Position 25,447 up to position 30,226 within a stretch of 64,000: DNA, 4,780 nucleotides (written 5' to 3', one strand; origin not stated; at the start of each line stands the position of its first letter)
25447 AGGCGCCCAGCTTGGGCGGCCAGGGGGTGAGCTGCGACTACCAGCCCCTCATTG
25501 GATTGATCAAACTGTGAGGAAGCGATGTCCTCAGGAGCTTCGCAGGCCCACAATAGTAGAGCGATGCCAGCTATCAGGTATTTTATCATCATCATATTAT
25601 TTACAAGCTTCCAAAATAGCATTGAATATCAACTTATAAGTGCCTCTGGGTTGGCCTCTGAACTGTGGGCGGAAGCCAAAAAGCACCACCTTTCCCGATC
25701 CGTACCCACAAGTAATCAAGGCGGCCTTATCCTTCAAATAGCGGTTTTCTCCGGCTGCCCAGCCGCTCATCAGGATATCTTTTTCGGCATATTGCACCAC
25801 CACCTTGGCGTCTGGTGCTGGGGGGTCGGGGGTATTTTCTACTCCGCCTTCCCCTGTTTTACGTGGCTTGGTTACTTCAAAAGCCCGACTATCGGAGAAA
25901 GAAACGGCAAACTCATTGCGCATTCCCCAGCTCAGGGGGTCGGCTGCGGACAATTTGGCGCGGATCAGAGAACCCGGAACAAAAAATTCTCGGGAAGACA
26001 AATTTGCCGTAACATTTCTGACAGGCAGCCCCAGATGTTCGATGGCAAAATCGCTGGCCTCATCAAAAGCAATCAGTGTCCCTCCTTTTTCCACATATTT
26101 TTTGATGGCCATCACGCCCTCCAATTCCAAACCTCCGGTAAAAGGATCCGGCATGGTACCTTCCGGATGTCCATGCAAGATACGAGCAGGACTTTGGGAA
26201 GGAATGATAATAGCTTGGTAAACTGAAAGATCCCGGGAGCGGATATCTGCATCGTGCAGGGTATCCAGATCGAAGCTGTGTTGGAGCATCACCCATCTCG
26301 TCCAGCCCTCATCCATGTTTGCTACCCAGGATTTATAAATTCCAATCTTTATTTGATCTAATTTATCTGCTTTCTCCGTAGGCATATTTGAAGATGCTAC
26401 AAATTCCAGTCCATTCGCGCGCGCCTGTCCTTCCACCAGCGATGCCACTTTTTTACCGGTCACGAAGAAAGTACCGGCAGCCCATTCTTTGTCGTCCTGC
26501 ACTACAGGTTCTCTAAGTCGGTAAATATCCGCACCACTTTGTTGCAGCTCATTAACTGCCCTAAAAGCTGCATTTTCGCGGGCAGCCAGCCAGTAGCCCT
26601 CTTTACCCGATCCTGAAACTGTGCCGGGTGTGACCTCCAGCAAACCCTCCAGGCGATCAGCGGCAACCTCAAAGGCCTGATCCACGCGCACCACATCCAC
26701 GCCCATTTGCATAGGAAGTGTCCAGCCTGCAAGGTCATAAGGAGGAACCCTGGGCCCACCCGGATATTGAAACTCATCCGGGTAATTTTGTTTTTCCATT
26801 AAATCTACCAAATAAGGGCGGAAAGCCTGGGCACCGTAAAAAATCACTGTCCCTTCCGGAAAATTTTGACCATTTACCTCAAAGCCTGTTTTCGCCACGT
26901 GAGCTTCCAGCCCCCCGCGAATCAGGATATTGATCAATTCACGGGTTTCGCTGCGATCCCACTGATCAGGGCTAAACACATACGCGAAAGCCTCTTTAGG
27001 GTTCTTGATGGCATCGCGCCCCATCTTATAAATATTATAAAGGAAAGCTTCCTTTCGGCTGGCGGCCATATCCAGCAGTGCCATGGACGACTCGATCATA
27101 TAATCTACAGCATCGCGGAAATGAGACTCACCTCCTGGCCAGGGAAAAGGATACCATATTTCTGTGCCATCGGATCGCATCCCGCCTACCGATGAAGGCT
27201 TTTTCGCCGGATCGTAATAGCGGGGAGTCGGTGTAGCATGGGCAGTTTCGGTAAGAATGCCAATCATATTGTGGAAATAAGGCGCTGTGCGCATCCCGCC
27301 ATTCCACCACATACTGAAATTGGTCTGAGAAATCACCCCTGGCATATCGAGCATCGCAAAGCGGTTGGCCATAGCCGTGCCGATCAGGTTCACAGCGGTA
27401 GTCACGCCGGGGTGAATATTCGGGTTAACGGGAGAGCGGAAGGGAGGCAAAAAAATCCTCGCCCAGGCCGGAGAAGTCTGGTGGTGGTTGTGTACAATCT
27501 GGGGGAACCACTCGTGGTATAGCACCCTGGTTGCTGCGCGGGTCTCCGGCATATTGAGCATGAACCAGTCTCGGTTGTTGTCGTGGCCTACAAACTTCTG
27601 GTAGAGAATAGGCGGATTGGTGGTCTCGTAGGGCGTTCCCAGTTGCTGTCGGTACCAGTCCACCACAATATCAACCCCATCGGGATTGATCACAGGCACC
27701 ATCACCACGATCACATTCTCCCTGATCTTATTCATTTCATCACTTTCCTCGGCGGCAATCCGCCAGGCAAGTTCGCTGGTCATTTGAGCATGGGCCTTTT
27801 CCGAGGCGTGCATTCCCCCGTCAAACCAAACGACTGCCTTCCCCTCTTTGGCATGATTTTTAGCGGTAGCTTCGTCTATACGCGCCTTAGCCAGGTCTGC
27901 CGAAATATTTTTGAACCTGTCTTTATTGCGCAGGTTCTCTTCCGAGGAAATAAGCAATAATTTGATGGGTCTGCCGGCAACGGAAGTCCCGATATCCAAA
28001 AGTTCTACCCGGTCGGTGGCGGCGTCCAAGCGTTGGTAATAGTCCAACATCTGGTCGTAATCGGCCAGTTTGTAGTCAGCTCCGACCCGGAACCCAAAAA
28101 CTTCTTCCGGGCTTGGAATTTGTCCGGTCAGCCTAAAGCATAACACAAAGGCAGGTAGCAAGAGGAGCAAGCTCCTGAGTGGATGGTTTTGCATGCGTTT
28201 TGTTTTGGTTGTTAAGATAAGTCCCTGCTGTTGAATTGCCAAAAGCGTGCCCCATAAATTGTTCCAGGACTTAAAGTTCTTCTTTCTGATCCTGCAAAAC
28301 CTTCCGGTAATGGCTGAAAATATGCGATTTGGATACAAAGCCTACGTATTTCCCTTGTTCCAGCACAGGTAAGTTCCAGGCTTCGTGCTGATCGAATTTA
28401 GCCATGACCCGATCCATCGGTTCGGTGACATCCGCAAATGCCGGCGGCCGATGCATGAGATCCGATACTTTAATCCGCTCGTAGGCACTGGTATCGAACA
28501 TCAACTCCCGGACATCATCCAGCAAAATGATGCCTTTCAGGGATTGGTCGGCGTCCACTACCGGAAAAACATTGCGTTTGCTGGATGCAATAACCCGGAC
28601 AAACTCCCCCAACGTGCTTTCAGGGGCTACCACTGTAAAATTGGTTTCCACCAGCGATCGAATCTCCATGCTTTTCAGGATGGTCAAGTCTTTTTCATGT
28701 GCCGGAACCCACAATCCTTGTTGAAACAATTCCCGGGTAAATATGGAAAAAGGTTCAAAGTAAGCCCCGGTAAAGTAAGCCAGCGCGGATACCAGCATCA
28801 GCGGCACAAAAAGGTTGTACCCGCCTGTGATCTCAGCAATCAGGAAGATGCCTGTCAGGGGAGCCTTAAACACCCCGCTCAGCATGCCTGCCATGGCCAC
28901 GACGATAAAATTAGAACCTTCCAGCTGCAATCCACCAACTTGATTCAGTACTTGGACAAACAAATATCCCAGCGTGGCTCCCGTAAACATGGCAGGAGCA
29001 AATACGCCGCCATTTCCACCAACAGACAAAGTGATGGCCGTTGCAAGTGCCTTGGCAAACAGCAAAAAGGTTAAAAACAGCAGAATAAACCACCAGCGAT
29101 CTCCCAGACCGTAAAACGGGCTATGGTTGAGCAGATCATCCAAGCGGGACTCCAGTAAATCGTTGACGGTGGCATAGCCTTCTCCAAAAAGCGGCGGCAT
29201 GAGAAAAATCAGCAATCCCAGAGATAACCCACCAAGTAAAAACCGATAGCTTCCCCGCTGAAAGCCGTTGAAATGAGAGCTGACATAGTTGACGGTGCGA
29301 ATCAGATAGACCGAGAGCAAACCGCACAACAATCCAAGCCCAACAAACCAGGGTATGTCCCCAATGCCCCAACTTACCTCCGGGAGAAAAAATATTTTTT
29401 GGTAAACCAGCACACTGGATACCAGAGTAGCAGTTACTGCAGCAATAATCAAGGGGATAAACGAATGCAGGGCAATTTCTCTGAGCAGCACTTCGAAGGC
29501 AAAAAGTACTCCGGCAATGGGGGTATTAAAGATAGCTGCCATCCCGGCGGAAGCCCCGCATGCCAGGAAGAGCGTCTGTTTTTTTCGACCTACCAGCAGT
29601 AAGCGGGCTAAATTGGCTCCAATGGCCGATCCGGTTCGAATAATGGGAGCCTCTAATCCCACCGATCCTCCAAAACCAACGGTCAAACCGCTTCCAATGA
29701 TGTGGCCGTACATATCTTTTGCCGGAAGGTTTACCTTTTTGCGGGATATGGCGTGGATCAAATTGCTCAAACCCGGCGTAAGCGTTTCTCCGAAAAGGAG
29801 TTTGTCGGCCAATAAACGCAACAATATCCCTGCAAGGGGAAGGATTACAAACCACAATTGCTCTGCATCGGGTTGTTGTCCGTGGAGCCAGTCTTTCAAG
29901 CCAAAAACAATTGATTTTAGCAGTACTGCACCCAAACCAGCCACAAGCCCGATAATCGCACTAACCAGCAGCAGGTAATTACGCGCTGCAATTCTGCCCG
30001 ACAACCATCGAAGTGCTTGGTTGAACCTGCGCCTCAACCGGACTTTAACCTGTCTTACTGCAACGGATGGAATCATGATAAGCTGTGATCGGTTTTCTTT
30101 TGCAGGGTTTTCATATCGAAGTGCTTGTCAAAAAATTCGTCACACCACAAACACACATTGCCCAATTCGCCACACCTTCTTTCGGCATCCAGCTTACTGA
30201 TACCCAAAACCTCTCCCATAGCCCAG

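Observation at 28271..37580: Gap-free seven-gene cluster: TonB-dependent receptor, YnjB-like ABC importer, radical SAM enzyme, ClC channel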

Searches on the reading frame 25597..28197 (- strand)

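Call 4: search_protein_families(library=pfam, proteins=[window:25597-28197:-], max_evalue=0.01)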
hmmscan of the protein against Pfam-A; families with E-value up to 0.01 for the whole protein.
window:25597-28197:- (866 aa): 2 families
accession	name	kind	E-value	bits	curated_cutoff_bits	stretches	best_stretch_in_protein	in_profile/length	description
PF00246.29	Peptidase_M14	-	1.6e-19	71.1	21.6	1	53-211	4-133/286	Zinc carboxypeptidase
PF09825.15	BPL_N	-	0.00074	18.9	24.2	0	794-848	177-223/283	Biotin-protein ligase, N terminal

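Call 5: search_protein_families(library=ncbifam, proteins=[window:25597-28197:-], max_evalue=0.01)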
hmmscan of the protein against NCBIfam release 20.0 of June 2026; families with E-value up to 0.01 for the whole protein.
window:25597-28197:- (866 aa): 0 families

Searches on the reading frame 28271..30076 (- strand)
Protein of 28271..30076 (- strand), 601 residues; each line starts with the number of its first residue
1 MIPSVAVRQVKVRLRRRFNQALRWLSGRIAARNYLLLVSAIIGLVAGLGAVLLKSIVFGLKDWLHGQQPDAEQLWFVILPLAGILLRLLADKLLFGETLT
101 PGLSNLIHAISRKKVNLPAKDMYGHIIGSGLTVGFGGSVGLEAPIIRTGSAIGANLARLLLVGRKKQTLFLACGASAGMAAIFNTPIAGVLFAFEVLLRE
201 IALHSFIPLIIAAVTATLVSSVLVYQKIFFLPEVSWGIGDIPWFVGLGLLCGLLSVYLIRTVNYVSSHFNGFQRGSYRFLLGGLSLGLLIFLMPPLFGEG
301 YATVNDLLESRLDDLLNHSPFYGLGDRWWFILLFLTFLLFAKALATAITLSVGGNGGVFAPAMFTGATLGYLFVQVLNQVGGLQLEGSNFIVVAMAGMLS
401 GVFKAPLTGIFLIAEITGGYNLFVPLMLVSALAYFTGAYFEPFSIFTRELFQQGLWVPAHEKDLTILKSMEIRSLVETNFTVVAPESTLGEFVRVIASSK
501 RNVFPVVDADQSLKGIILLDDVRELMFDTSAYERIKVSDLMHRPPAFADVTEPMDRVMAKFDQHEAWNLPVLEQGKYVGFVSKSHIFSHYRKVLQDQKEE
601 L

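Call 4: search_protein_families(library=pfam, proteins=[window:28271-30076:-], max_evalue=0.01)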
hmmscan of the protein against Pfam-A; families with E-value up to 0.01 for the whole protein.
window:28271-30076:- (601 aa): 2 families
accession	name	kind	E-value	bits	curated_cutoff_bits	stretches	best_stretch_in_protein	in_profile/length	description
PF00654.25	Voltage_CLC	-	1.3e-77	261.7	24.8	1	101-436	19-344/346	Voltage gated chloride channel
PF00571.33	CBS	-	4.6e-15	56.1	24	2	537-589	1-54/57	CBS domain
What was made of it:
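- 28271..30076 (-): ClC channel/antiporter with a C-terminal CBS pair (601 aa). It is joined to the radical SAM gene by an ATGA overlap and is probably co-transcribed in this lineage, but it is not part of the conserved module. PF00654 262 bits, CBS 56 bits (call 4).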

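Call 5: search_protein_families(library=ncbifam, proteins=[window:28271-30076:-], max_evalue=0.01)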
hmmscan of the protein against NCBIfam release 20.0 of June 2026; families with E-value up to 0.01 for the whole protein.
window:28271-30076:- (601 aa): 12 families
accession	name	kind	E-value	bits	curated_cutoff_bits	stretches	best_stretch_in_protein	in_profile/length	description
NF002505.0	PRK01862.1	equivalog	2.9e-69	234.3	482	1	13-594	7-574/577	ClcB-like voltage-gated chloride channel protein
NF003640.0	PRK05277.1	equivalog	2.8e-35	121.9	350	1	15-436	13-433/471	H(+)/Cl(-) exchange transporter ClcA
NF002437.0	PRK01610.1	equivalog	1.9e-28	99.7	425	1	128-447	117-422/429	voltage-gated ClC-type chloride channel ClcB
NF041552.1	TF_PrdR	equivalog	1.3e-08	33.7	795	1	468-599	4-134/577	sigma-54 dependent transcriptional regulator PrdR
NF011443.0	PRK14869.1-5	equivalog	6.8e-05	21.5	335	1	471-533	70-132/546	putative manganese-dependent inorganic diphosphatase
NF038279.1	TF_CBS_SpxR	exception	0.00064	18.6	600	1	476-593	196-308/427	CBS-HotDog domain-containing transcription factor SpxR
NF011442.0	PRK14869.1-4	equivalog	0.00073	18.1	400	0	536-592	71-128/543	putative manganese-dependent inorganic diphosphatase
NF041630.1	CBS_CbpB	equivalog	0.00085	19.2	125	0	495-596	36-141/143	cyclic-di-AMP-binding protein CbpB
NF011445.0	PRK14869.2-1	equivalog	0.0035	15.8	483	0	536-588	69-122/548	putative manganese-dependent inorganic diphosphatase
TIGR01186.1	proV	subfamily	0.0076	15.4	326.6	0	467-518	299-349/363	betaine/proline/choline family ABC transporter ATP-binding protein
NF011440.0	PRK14869.1-2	equivalog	0.0079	14.9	746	0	551-592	258-300/541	putative manganese-dependent inorganic diphosphatase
TIGR01302.1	IMP_dehydrog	equivalog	0.0082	15.1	481.5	0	472-588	82-198/450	IMP dehydrogenase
